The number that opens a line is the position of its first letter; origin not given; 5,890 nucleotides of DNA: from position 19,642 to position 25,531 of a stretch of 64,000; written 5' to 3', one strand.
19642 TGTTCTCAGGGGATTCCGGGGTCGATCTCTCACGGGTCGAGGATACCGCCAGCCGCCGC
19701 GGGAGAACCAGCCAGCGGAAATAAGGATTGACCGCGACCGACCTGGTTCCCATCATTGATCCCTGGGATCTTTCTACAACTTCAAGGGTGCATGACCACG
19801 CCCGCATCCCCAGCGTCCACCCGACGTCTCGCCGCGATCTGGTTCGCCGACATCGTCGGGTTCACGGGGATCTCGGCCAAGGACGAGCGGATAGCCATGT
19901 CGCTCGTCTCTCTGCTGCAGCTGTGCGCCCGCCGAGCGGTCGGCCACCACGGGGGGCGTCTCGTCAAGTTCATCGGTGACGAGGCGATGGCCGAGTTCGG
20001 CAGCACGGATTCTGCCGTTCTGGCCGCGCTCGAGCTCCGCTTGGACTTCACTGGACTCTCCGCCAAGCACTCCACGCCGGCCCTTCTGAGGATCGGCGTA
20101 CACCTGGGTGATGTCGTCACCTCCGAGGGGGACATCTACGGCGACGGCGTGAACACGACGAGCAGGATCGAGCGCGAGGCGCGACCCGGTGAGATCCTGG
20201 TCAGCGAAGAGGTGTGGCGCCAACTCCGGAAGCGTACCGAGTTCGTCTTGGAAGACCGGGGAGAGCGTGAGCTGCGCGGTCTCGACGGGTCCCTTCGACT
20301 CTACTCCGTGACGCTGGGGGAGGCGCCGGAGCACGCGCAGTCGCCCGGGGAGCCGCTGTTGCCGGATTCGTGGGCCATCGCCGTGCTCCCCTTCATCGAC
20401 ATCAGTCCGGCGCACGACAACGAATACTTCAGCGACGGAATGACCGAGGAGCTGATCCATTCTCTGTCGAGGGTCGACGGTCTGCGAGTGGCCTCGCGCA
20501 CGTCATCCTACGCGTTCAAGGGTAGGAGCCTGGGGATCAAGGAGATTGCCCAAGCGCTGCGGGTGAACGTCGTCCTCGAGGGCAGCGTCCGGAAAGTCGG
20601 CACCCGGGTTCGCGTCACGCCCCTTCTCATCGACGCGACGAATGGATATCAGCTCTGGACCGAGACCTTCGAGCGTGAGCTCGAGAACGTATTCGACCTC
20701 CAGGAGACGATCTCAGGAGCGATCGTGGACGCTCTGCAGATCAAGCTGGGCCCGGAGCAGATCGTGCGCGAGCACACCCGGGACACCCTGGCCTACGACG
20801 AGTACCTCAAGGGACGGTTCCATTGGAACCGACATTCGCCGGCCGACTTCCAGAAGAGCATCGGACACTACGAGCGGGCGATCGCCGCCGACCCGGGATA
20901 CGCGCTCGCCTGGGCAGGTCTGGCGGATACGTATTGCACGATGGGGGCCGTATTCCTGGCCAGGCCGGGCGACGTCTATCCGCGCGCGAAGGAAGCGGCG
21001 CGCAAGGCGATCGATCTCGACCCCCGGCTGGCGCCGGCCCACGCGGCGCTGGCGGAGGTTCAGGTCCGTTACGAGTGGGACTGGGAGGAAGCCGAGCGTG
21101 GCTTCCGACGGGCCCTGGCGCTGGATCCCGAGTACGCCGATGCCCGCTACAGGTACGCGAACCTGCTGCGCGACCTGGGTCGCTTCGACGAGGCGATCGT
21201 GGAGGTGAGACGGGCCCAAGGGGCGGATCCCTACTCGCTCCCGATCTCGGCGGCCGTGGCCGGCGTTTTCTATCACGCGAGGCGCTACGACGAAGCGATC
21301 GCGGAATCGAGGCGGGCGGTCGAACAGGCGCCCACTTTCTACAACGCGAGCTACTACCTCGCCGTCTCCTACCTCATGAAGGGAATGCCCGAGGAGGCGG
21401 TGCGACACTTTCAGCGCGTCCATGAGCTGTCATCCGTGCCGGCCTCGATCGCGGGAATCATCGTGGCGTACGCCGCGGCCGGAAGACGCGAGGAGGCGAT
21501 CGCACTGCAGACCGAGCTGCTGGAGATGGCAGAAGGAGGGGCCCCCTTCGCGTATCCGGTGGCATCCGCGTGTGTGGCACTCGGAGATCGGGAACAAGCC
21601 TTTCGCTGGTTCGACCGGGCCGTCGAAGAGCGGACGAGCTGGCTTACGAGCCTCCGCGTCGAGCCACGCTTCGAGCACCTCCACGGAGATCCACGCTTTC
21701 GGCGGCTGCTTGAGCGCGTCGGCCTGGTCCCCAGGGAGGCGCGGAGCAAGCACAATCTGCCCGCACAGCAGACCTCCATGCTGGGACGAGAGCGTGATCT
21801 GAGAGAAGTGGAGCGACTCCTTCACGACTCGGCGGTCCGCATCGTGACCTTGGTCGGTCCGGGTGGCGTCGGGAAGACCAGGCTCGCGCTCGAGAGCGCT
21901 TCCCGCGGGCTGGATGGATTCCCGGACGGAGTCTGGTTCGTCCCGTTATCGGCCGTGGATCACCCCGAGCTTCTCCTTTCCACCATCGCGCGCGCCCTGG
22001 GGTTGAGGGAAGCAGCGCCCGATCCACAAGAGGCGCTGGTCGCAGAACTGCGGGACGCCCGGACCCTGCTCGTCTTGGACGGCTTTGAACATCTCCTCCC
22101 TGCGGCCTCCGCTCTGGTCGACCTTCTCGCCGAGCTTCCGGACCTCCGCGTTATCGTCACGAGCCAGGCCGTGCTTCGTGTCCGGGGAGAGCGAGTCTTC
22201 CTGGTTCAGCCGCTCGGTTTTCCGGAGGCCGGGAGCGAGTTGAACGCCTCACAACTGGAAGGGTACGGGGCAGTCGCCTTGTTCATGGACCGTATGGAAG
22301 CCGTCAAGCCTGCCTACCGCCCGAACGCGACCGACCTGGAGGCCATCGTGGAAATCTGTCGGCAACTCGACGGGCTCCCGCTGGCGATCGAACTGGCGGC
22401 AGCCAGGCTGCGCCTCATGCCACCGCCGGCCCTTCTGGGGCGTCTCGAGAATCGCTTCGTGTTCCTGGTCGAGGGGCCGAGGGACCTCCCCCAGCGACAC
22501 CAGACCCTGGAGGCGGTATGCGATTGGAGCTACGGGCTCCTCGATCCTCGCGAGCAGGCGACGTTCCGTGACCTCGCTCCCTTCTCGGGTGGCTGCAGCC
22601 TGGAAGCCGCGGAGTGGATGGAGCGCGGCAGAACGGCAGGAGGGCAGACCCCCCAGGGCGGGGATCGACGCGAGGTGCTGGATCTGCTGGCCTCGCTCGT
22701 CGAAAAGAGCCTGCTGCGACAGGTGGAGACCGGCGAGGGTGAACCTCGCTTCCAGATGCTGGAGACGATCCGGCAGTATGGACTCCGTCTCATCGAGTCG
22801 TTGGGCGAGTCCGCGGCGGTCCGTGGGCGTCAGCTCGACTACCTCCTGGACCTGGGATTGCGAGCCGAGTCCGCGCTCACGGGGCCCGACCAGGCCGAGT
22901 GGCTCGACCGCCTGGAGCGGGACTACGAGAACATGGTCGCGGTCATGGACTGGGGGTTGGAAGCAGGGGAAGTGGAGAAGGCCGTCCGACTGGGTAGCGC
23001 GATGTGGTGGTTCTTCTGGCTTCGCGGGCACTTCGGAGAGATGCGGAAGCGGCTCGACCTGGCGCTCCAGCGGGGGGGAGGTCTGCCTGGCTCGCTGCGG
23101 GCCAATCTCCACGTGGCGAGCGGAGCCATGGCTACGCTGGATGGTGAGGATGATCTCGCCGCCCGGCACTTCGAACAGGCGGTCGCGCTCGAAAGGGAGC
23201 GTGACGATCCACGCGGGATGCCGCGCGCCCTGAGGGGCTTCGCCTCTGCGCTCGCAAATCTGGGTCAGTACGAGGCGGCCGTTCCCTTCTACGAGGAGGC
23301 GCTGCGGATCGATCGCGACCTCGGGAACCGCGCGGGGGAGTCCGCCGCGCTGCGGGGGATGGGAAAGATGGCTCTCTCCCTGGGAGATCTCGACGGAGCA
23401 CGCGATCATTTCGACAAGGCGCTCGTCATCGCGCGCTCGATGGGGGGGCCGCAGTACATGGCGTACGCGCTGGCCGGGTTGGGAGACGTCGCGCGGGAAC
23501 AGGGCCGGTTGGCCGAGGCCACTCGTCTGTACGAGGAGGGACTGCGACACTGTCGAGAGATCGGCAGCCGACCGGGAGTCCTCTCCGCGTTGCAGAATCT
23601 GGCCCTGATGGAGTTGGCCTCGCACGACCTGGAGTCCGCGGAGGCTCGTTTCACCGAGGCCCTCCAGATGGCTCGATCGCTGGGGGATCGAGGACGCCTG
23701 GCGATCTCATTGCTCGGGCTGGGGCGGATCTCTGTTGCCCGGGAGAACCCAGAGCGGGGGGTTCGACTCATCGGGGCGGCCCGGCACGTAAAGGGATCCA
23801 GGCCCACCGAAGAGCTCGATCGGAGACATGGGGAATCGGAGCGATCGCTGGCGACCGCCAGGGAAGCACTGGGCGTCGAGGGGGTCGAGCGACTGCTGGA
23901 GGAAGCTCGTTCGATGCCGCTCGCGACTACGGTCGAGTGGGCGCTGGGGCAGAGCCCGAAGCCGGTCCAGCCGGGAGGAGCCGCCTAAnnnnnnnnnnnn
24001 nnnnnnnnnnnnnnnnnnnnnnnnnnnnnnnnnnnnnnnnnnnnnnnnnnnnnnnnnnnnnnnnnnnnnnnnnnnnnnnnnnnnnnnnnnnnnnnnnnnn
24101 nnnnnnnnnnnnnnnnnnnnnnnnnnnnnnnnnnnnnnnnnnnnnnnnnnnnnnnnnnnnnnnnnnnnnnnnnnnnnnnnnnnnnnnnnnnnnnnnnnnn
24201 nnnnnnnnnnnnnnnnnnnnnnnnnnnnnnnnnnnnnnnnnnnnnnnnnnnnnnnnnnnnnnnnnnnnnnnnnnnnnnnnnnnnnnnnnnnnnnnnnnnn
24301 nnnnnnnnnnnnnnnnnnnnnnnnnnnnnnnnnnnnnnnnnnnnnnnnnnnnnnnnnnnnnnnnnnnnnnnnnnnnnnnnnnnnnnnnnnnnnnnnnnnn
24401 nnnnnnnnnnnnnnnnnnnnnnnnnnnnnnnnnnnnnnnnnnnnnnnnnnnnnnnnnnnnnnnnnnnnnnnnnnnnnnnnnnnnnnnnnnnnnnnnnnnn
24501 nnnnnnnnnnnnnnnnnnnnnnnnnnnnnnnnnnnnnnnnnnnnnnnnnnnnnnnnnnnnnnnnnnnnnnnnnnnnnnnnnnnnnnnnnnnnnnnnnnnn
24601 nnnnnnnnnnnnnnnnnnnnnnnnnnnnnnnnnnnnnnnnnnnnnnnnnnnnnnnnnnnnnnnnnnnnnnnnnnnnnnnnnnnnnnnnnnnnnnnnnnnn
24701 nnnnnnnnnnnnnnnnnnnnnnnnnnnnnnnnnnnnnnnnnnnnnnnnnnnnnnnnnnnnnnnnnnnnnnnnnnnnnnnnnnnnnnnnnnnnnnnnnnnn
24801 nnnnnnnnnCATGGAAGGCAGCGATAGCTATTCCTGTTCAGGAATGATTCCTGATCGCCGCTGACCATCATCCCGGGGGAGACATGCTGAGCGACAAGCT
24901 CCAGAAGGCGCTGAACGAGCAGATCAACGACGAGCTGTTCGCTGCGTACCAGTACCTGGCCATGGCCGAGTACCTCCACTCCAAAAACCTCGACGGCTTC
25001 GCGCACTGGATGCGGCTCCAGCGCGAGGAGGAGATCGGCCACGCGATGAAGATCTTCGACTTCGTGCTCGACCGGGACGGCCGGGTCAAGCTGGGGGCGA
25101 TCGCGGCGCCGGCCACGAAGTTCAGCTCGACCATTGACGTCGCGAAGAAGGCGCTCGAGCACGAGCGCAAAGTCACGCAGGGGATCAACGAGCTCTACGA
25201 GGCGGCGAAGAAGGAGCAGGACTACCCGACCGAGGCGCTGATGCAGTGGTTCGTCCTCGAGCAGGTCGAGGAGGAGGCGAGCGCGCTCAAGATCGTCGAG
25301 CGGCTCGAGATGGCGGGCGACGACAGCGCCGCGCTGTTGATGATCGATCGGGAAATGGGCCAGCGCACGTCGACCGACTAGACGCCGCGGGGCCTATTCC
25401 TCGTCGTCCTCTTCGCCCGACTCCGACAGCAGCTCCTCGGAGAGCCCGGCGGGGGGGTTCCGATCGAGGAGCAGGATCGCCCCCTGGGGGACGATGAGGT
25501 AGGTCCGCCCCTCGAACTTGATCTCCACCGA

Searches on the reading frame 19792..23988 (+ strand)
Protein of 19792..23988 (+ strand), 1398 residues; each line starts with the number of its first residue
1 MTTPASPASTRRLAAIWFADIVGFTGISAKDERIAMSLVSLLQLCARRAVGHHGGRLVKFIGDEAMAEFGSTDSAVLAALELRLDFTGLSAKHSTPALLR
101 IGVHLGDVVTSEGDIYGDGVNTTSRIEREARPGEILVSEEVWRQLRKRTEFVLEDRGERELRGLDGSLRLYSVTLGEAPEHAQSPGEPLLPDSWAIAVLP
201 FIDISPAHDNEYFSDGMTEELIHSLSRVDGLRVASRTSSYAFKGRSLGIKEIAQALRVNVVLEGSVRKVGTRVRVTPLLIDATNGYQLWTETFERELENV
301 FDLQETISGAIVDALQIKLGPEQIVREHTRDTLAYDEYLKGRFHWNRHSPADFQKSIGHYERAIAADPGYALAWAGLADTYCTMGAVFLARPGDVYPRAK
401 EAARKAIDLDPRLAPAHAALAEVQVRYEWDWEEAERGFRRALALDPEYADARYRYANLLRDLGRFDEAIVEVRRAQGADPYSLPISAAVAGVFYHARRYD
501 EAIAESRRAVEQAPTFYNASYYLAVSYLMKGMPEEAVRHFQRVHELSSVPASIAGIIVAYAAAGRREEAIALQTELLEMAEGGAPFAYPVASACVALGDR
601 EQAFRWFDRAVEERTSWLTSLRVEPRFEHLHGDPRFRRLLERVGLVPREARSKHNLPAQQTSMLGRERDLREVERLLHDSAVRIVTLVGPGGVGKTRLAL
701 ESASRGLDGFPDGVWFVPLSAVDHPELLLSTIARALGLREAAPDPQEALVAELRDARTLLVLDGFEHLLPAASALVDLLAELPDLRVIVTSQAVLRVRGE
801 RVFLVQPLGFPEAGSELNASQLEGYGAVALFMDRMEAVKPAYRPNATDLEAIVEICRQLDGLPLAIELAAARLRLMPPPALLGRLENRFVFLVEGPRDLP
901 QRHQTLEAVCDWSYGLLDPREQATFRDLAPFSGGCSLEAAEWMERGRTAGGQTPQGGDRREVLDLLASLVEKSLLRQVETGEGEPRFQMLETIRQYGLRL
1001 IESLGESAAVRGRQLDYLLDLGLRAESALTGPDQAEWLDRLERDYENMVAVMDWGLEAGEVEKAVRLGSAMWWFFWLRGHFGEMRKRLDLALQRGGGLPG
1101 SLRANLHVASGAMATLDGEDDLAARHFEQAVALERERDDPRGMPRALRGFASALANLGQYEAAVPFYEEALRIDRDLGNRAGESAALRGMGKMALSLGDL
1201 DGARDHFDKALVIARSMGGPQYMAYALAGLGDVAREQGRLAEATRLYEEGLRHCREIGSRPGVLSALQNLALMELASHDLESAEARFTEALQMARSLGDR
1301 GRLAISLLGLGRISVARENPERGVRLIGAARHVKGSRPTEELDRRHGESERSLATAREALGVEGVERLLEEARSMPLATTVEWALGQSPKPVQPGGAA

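Call 87: search_protein_families(library=pfam, proteins=[window:19792-23988:+], max_evalue=0.000001)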
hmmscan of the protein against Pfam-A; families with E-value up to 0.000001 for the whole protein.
window:19792-23988:+ (1398 aa): 14 families
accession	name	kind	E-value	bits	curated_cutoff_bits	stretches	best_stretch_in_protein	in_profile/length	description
PF13424.12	TPR_12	-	6.8e-35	119.5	30.1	3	1185-1255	4-76/77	Tetratricopeptide repeat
PF07719.23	TPR_2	-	2e-29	99.6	27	0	1145-1176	2-33/34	Tetratricopeptide repeat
PF14559.12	TPR_19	-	1.4e-24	86.6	25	1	430-480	6-56/68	Tetratricopeptide repeat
PF00515.34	TPR_1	-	4e-24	83.8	27.8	0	1152-1176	9-33/34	Tetratricopeptide repeat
PF00211.25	Guanylate_cyc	-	9.7e-20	71.4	21.9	1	14-171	9-179/183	Adenylate and Guanylate cyclase catalytic domain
PF13431.12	TPR_17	-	7.2e-19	66.9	24.4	0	438-469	2-33/34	Tetratricopeptide repeat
PF13432.12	TPR_16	-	2.1e-17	63.7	32.7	0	430-482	12-64/65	Tetratricopeptide repeat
PF17874.7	TPR_MalT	-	6.4e-17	62.3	45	1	1185-1319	41-176/336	MalT-like TPR region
PF13428.12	TPR_14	-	2.9e-16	58.8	23.5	0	450-483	2-35/44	Tetratricopeptide repeat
PF13414.12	TPR_11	-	5.1e-16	58.5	26.8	0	431-459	10-38/42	TPR repeat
PF13181.12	TPR_8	-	5.6e-15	54.6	25.7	0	1151-1176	8-33/34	Tetratricopeptide repeat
PF13176.12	TPR_7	-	2.5e-14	52.5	27.9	0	1151-1181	6-36/36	Tetratricopeptide repeat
PF13191.12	AAA_16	-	4e-07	31.1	32.6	0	664-779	3-155/167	AAA ATPase domain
PF00931.28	NB-ARC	-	5.5e-07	29.5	23.5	0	671-763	6-107/248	NB-ARC domain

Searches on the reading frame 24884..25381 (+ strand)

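Call 84: search_protein_families(library=pfam, proteins=[window:24884-25381:+], max_evalue=0.000001)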
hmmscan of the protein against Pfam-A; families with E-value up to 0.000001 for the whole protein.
window:24884-25381:+ (165 aa): 1 family
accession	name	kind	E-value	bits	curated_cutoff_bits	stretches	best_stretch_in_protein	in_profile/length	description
PF00210.30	Ferritin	-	9.2e-42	142.8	24.5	1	8-143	2-141/142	Ferritin-like domain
